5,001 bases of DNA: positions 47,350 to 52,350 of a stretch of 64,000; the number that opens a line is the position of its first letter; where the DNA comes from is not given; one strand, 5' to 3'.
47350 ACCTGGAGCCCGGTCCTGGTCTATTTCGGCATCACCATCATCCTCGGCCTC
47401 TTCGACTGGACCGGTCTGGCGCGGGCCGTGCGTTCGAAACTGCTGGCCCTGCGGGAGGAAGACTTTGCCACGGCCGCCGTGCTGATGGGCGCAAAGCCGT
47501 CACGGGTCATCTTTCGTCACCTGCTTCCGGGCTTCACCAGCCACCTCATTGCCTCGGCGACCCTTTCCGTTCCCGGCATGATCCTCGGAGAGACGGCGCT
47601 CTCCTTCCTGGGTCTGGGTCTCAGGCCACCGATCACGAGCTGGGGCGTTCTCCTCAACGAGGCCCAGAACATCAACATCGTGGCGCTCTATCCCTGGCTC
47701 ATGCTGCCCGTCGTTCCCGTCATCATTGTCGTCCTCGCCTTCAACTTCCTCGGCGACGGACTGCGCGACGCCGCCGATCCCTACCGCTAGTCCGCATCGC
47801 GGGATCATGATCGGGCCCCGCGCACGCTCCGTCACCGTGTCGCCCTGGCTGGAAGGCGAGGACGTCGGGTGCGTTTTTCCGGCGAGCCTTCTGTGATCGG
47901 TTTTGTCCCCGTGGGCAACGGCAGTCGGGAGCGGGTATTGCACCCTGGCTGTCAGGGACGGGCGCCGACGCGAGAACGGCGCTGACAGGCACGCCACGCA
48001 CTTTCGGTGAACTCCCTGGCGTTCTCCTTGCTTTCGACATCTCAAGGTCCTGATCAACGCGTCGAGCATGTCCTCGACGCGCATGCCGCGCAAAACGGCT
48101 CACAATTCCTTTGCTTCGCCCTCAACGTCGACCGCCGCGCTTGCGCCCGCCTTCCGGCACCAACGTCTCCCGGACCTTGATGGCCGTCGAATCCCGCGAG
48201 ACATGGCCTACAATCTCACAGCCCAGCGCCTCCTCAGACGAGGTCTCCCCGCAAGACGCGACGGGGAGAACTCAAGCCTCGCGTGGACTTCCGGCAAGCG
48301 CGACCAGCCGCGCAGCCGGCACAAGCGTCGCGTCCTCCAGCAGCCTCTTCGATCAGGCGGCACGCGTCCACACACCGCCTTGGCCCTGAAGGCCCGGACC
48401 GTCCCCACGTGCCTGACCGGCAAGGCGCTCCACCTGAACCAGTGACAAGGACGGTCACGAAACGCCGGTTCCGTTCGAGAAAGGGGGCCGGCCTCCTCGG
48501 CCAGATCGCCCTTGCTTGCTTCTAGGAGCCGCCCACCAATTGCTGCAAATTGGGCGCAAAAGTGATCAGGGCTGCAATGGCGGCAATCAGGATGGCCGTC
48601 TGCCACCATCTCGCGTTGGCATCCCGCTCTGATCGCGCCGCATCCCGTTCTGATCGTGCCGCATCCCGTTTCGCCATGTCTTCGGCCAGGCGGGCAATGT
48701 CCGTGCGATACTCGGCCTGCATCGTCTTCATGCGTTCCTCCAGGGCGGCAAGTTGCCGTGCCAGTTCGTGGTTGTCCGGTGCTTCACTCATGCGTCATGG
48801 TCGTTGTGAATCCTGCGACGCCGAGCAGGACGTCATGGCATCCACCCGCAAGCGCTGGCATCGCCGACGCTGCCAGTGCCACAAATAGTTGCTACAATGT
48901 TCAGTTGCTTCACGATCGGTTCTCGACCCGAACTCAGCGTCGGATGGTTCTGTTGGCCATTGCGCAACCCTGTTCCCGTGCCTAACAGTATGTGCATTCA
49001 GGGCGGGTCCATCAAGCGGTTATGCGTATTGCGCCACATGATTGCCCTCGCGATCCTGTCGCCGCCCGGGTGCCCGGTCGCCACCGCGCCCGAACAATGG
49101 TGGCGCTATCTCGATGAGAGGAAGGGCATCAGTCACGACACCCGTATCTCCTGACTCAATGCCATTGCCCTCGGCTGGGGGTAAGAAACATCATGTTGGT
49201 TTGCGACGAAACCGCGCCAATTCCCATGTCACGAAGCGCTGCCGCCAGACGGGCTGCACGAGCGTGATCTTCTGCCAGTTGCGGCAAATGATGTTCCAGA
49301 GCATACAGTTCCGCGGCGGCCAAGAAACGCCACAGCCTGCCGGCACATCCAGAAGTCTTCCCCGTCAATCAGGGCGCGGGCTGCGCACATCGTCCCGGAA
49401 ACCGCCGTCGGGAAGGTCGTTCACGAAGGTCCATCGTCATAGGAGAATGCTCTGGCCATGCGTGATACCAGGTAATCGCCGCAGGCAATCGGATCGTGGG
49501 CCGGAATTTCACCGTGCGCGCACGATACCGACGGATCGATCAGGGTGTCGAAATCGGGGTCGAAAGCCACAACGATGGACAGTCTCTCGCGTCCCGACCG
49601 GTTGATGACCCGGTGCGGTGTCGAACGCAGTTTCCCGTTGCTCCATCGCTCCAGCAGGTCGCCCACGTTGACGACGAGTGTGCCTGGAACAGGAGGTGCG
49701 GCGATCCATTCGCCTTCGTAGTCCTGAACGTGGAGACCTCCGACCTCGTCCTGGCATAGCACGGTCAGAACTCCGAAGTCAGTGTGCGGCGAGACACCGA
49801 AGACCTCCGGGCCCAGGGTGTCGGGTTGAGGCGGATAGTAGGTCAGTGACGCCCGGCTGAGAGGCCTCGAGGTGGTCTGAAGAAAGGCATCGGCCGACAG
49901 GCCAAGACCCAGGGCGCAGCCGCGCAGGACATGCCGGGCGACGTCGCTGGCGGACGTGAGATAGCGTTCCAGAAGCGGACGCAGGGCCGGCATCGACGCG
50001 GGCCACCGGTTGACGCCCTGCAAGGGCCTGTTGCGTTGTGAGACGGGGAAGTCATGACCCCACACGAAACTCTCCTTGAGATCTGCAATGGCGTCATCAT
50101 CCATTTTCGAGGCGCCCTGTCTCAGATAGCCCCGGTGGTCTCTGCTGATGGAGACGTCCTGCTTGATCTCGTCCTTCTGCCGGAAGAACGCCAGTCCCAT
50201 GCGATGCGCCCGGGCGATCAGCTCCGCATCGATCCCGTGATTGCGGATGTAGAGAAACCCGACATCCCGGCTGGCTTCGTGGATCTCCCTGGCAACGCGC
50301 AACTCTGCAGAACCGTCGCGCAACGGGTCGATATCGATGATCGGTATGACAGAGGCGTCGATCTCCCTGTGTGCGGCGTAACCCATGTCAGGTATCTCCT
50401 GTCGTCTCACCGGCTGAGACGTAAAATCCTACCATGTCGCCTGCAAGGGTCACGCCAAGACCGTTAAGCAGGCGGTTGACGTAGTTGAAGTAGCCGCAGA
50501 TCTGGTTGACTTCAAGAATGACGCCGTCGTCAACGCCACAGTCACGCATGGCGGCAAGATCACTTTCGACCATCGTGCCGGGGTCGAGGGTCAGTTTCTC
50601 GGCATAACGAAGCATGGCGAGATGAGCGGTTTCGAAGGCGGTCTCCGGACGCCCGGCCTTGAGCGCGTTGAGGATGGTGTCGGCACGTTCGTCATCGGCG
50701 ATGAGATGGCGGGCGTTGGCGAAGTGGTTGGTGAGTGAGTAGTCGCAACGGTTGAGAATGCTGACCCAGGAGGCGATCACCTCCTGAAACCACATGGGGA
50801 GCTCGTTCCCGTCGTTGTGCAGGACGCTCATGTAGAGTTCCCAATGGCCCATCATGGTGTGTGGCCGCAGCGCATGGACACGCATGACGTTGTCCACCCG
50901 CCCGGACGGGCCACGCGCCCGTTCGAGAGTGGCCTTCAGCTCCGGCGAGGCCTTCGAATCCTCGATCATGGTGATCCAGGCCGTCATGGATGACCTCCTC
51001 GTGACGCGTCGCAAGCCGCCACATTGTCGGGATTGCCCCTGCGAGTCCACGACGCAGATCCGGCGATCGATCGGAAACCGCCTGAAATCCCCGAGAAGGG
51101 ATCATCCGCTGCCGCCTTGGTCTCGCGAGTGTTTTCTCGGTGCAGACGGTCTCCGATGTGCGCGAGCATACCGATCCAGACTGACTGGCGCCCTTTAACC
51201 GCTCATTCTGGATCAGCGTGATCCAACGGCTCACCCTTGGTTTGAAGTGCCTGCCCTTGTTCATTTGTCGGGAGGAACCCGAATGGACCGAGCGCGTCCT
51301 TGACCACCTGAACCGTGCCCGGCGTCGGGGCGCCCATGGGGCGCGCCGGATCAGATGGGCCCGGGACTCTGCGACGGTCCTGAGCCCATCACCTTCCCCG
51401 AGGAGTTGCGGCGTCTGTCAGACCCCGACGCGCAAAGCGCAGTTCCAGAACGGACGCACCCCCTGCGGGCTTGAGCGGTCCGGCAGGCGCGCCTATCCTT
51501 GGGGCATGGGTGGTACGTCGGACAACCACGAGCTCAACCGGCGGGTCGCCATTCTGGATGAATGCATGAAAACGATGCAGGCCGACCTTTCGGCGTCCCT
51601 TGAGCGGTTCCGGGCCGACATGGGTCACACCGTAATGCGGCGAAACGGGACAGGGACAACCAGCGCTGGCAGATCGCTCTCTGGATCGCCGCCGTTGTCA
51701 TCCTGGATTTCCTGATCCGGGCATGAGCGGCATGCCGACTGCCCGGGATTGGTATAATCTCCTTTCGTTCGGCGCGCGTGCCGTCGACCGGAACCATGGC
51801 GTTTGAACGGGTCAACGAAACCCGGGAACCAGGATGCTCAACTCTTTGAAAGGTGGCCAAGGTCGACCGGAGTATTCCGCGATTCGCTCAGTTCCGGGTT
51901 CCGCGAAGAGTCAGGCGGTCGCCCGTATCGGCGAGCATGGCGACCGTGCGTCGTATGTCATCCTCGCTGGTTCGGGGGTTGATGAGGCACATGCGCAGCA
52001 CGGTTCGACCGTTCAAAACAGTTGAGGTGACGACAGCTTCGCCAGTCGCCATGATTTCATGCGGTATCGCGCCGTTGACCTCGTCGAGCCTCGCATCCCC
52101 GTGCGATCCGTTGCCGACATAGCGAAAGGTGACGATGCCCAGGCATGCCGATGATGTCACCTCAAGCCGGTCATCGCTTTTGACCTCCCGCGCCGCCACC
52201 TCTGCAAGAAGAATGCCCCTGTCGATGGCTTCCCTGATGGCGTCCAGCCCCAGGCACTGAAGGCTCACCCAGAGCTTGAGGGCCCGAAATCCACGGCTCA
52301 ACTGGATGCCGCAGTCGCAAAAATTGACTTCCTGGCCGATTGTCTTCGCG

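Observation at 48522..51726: Inverted paralogous small coiled-coil tail-anchored proteins flanking an oxygenase/AhpD-like pair, one copy frameshifted, with an in-frame 21-bp tandem repeat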

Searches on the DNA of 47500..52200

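Call 50: search_rna_families(source=window, start=47500, end=52200, threshold=evalue, max_evalue=1)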
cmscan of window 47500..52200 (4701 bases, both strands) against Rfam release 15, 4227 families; matches with E-value up to 1: 0.
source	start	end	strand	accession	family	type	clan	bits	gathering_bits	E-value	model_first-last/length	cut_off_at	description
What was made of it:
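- On Type I toxin-antitoxin toxins: No Rfam match (call 50).
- Rfam finds nothing (call 50).
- Tried and rejected: Rfam found nothing in 47500-52200 (call 50).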
